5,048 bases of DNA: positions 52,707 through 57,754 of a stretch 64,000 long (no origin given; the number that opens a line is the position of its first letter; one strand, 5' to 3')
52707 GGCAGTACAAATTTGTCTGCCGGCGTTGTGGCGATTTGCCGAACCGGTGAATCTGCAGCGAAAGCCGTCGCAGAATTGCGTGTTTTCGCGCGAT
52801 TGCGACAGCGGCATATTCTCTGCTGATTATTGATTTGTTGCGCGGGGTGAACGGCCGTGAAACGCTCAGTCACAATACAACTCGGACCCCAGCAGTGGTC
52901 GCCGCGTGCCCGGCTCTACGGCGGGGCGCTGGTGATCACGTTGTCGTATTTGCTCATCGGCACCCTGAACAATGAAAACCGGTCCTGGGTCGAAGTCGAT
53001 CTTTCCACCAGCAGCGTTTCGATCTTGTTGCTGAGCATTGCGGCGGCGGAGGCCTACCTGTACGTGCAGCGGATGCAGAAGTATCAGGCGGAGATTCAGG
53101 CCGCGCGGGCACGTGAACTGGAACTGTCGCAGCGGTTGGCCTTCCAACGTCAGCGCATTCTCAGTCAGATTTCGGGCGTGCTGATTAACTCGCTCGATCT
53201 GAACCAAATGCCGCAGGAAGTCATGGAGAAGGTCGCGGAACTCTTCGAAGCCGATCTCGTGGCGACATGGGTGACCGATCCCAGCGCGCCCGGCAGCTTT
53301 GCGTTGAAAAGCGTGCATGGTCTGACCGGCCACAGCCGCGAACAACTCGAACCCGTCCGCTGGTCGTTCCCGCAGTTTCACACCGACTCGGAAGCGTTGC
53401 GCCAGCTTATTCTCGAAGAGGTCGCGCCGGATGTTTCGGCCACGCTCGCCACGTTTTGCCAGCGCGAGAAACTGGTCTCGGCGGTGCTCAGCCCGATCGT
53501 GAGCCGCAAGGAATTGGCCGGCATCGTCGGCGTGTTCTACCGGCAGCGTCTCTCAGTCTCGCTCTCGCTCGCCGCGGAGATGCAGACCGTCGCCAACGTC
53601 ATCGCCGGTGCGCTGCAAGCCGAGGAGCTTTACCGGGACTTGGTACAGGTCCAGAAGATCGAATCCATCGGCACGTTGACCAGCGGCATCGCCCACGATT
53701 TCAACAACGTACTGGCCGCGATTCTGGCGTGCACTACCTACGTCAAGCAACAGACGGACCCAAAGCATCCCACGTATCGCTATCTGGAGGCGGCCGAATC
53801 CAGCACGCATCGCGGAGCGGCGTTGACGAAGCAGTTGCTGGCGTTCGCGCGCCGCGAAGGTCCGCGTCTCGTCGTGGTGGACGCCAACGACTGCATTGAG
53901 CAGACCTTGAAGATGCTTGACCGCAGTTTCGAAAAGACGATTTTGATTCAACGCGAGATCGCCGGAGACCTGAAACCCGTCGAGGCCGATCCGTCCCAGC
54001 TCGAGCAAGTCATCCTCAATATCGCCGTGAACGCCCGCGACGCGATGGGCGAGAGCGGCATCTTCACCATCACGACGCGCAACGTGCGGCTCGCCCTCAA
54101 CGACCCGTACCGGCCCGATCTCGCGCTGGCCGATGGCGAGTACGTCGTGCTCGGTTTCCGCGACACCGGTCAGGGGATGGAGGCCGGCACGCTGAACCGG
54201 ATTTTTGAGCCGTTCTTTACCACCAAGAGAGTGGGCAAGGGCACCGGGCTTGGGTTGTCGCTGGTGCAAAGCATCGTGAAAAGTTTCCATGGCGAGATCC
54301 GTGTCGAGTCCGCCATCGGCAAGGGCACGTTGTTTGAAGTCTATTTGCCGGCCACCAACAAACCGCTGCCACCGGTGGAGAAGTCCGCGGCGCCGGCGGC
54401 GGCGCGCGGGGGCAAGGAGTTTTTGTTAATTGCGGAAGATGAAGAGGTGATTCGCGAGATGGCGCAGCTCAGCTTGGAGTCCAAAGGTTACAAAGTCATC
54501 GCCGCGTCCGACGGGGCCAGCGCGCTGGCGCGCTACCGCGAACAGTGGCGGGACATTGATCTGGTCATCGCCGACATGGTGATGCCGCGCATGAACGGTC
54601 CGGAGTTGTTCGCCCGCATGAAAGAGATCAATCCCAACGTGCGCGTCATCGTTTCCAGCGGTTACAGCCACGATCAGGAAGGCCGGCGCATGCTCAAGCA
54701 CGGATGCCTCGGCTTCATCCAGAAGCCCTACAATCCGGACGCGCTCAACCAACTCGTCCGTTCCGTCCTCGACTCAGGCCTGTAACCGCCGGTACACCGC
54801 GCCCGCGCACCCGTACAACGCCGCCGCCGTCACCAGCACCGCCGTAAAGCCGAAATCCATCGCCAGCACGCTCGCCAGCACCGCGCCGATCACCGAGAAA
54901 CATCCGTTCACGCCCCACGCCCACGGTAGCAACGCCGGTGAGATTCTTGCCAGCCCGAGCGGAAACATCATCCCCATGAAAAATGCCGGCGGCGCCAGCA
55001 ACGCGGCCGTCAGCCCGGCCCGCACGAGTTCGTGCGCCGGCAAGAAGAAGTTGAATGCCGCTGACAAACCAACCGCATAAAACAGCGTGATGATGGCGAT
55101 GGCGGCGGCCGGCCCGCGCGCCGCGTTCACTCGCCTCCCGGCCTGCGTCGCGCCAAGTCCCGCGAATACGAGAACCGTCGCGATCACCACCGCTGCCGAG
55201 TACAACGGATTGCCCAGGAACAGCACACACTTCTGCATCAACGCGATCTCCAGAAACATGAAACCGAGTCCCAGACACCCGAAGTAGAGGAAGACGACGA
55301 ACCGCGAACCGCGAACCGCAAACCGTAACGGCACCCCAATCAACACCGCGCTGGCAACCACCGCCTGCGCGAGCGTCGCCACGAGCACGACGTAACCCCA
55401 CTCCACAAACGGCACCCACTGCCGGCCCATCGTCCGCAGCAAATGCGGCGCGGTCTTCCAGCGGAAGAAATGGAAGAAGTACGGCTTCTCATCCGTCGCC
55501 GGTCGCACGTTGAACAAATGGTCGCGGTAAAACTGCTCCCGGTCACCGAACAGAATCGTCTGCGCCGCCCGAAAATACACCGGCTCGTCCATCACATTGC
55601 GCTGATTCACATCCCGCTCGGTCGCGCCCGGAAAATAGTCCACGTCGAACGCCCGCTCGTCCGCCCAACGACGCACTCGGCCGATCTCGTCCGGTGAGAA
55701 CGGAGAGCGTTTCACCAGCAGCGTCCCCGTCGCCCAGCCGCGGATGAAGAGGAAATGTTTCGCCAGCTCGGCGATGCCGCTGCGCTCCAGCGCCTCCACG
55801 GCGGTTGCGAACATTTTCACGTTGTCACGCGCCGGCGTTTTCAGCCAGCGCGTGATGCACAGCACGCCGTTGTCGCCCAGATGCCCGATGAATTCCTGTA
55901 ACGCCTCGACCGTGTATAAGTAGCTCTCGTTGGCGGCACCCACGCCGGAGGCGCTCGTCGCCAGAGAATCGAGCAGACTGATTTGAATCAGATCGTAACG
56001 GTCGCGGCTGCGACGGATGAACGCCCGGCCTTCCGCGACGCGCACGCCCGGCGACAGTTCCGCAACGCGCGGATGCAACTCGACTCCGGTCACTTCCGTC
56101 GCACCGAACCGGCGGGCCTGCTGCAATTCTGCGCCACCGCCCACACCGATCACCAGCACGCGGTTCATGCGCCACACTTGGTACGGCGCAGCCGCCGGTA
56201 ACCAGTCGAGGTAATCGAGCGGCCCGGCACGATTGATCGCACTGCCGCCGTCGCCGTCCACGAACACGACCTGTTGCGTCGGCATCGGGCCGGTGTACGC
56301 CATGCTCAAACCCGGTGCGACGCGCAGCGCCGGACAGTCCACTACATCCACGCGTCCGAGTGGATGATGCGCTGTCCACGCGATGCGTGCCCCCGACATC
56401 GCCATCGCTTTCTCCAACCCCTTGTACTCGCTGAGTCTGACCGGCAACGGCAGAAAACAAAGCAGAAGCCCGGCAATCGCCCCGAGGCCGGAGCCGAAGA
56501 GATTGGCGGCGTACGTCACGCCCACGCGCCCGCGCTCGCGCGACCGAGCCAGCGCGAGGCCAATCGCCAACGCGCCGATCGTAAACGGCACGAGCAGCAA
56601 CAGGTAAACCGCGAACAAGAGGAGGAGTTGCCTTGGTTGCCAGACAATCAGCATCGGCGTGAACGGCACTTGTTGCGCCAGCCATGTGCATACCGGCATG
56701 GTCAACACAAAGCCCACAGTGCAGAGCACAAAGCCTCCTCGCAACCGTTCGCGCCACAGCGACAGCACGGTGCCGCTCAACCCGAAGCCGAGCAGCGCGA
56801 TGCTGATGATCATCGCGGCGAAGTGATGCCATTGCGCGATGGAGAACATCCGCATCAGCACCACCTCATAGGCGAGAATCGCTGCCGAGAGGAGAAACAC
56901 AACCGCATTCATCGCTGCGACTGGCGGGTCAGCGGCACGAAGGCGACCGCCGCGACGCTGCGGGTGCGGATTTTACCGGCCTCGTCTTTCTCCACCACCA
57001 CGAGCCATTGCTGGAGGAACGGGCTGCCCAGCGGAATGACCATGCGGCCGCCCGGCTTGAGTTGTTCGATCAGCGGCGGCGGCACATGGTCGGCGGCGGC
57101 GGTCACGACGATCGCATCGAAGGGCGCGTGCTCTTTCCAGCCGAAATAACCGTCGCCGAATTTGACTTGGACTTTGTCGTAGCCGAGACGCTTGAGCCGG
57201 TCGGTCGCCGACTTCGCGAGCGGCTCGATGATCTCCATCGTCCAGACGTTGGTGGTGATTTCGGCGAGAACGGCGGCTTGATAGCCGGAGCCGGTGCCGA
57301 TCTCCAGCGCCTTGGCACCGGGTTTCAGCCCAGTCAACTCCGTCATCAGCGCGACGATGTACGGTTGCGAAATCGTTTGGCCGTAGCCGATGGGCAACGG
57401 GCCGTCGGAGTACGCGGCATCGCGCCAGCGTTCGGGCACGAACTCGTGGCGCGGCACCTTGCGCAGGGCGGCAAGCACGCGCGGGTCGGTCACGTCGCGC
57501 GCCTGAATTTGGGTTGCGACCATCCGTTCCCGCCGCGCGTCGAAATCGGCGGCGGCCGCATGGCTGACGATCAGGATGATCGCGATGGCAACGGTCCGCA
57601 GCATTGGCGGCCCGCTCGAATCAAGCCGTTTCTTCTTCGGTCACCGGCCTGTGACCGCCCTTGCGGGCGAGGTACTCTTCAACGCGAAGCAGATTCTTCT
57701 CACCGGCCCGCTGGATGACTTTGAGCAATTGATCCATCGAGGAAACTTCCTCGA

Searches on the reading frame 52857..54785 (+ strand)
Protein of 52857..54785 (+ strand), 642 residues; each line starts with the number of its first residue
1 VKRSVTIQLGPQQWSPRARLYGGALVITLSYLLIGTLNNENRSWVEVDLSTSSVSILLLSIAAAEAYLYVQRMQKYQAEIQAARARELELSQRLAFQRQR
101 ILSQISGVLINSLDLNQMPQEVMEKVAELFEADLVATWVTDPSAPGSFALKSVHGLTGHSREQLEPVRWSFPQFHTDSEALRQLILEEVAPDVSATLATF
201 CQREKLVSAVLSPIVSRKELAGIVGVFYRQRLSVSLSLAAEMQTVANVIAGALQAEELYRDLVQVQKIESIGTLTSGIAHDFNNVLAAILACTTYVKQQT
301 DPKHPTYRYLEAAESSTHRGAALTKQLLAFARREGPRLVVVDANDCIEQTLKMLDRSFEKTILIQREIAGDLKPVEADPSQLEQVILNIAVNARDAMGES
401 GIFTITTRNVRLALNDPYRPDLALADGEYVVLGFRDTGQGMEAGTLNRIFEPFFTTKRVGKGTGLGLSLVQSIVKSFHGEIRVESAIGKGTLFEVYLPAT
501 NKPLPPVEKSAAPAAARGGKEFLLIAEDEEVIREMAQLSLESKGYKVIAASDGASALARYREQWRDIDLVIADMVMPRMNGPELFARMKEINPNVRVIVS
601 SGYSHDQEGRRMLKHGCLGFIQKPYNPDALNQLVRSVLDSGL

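Call 57: search_protein_families(library=pfam, proteins=[window:52857-54785:+], max_evalue=0.00001)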
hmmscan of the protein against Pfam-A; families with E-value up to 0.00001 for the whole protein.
window:52857-54785:+ (642 aa): 3 families
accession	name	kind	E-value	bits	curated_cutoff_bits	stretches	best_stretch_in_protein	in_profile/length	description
PF00072.30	Response_reg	-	9.8e-25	87.3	30.2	1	524-634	2-110/111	Response regulator receiver domain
PF02518.31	HATPase_c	-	5.3e-21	75.6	26.4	1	378-500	2-110/111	Histidine kinase-, DNA gyrase B-, and HSP90-like ATPase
PF00512.31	HisKA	-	1.5e-06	28.6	26.9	0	272-335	3-65/66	His Kinase A (phospho-acceptor) domain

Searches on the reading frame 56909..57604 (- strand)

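Call 57: search_protein_families(library=pfam, proteins=[window:56909-57604:-], max_evalue=0.00001)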
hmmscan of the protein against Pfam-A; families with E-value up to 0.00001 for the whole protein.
window:56909-57604:- (231 aa): 3 families
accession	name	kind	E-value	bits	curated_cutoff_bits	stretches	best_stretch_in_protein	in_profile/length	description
PF01135.25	PCMT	-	4.1e-67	226.4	20.3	1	25-229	3-209/210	Protein-L-isoaspartate(D-aspartate) O-methyltransferase (PCMT)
PF13489.12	Methyltransf_23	-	5.2e-06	26.7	27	1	90-190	16-116/164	Methyltransferase domain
PF13649.12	Methyltransf_25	-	8.8e-06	26.8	27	0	100-181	2-84/97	Methyltransferase domain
